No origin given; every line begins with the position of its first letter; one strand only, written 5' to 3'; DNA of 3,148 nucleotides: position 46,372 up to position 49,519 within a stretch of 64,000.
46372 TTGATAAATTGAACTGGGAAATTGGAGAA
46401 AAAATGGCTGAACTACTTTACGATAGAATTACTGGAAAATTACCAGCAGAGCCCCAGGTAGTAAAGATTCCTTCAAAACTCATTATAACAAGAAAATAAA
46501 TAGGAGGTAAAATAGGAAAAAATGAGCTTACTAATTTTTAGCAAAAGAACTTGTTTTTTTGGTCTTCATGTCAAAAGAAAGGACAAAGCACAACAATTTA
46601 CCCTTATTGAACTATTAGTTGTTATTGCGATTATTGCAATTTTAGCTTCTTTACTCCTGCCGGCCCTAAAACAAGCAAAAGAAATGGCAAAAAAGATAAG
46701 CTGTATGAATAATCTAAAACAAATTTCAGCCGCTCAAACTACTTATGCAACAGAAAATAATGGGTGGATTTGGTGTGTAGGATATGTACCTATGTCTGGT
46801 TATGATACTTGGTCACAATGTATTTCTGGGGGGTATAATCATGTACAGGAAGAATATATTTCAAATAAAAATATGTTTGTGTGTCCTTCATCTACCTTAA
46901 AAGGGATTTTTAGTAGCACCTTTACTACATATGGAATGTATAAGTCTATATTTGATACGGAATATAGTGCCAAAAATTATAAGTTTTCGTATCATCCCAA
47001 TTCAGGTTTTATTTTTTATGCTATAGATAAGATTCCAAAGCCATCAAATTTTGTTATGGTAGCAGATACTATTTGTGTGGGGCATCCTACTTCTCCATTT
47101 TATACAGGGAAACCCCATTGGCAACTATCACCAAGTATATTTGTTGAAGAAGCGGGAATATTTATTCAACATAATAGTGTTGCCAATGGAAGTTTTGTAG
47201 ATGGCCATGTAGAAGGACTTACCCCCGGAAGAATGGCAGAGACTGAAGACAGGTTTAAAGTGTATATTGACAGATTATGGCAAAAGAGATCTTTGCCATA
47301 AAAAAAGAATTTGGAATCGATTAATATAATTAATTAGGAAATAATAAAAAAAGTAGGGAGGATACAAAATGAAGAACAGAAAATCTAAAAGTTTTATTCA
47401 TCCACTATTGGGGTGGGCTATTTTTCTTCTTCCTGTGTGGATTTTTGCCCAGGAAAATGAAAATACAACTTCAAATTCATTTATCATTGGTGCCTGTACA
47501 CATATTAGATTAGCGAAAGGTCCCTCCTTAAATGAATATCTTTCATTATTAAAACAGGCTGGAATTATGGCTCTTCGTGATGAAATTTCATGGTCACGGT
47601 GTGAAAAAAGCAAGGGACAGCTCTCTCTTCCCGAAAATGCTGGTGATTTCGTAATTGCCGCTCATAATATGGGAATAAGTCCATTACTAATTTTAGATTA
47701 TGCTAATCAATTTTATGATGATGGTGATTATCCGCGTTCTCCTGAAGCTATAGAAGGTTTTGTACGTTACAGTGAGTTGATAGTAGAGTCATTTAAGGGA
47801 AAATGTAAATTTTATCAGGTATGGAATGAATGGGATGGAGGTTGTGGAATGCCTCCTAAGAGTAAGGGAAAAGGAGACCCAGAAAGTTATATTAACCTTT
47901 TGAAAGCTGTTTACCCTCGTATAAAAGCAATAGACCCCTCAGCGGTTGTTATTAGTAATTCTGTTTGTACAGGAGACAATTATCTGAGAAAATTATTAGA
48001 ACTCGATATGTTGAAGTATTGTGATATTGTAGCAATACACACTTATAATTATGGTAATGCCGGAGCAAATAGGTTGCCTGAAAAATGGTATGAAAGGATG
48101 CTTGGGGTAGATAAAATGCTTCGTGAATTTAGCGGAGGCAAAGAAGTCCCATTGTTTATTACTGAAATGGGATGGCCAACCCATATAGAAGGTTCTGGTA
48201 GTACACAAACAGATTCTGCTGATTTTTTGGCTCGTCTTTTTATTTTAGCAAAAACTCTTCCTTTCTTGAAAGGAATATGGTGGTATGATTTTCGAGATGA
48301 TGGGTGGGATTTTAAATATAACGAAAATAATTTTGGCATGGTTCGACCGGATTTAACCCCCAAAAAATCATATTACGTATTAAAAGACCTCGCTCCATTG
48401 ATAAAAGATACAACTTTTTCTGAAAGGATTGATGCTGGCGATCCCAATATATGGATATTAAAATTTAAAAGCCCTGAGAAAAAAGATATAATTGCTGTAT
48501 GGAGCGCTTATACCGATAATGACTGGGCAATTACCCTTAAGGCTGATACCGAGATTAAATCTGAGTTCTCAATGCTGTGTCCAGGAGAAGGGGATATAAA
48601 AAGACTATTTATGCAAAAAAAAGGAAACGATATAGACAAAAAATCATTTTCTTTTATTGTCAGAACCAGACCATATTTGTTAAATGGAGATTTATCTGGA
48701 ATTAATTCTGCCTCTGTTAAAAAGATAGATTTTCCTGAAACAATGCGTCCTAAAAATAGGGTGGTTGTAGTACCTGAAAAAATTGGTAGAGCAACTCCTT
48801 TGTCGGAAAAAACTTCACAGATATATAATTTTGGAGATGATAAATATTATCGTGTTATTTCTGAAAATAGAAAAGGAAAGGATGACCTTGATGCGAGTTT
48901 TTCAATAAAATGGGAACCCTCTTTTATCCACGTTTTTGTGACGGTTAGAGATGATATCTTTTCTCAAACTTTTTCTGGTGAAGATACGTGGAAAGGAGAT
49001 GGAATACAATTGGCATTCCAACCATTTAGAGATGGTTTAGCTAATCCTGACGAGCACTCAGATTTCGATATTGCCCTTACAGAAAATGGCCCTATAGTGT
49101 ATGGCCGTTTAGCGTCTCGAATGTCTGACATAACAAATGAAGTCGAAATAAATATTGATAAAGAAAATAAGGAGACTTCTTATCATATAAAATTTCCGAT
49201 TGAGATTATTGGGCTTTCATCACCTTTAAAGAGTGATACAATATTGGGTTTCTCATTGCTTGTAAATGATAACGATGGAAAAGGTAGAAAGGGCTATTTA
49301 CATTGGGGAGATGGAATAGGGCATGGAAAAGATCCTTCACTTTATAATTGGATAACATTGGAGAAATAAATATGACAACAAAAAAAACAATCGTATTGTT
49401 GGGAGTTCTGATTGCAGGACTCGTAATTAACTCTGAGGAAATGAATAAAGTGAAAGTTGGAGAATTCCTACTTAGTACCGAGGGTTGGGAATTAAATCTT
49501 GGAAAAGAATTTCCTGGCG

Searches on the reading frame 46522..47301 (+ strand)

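Call 41: search_protein_families(library=pfam, proteins=[window:46522-47301:+])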
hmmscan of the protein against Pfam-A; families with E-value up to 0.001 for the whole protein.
window:46522-47301:+ (259 aa): 2 families
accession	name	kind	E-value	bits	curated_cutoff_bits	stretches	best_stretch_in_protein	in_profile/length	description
PF07596.16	SBP_bac_10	-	0.00016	22.2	23.3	0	51-77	2-28/268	Protein of unknown function (DUF1559)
PF07963.17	N_methyl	-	0.00059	19.7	21.2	1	26-45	7-26/27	Prokaryotic N-terminal methylation motif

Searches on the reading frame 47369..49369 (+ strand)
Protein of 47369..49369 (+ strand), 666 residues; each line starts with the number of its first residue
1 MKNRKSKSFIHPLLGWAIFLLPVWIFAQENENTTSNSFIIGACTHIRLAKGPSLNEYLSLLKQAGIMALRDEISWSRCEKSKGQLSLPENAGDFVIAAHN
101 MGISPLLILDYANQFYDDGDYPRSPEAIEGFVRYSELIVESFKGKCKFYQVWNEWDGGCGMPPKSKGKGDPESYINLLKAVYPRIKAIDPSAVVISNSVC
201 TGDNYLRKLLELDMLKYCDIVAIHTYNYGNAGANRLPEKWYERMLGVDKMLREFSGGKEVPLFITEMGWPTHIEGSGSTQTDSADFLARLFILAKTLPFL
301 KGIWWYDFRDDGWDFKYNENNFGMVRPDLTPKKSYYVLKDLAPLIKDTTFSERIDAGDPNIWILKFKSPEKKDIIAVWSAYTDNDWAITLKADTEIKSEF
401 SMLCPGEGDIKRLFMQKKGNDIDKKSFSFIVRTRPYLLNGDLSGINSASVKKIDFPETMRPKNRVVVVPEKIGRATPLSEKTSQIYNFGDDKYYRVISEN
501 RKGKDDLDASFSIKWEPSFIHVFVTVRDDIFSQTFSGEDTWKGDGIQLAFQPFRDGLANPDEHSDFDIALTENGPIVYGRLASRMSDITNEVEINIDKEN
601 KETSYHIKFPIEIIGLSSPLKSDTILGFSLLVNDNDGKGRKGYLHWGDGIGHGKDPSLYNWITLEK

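Call 41: search_protein_families(library=pfam, proteins=[window:47369-49369:+])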
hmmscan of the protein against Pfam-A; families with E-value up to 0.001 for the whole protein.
window:47369-49369:+ (666 aa): 1 family
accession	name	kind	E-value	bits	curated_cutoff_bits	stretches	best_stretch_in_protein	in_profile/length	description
PF06452.16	CBM9_1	-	9.9e-09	35.8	23.4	1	501-665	25-183/185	Carbohydrate family 9 binding domain-like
